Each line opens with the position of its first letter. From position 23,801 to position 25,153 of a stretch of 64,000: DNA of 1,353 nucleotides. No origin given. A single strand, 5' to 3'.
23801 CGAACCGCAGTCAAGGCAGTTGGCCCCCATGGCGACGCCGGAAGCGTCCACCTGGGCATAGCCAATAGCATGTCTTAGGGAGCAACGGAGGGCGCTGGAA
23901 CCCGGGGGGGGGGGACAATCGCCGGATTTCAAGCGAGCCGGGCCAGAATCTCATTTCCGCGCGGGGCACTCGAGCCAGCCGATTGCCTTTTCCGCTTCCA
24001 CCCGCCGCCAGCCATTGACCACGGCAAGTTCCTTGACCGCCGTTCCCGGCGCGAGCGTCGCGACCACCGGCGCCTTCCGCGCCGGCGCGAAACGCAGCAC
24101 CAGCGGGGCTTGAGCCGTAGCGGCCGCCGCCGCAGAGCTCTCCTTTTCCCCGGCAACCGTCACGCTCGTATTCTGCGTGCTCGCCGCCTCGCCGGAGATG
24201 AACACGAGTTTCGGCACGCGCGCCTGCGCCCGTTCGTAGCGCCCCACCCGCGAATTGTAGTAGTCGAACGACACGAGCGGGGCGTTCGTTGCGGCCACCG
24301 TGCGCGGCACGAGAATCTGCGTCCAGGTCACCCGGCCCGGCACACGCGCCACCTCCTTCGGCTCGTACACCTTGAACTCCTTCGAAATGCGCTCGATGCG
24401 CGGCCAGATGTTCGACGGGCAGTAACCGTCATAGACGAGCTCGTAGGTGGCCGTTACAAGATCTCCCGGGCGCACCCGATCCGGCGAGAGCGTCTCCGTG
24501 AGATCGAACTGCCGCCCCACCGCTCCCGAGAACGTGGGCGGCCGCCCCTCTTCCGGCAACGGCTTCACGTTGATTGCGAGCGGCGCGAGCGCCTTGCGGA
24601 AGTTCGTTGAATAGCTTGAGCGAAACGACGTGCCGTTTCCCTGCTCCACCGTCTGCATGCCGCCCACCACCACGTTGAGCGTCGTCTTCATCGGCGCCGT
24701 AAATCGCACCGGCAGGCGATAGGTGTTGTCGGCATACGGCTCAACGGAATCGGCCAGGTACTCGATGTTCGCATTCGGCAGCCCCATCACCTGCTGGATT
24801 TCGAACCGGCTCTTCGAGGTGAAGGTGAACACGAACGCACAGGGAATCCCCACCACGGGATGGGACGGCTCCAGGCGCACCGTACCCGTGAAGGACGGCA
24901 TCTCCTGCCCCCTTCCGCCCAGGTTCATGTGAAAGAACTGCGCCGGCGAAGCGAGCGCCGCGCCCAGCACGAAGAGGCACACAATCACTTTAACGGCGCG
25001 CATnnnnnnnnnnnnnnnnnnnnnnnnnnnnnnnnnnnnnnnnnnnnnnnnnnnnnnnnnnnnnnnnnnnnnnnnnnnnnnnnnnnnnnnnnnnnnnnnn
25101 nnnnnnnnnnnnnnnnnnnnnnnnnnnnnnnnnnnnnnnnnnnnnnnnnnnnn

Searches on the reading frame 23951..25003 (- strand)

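Call 30: search_protein_families(library=pfam, proteins=[window:23951-25003:-], max_evalue=0.0001)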
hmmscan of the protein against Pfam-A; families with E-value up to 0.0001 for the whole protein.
window:23951-25003:- (350 aa): 2 families
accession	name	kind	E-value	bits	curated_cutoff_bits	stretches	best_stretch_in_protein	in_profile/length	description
PF06347.19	SH3_4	-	1.1e-06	28.7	24.1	1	299-345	3-50/56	Bacterial SH3 domain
PF08239.17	SH3_3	-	7e-05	23.4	27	0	303-344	5-48/54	Bacterial SH3 domain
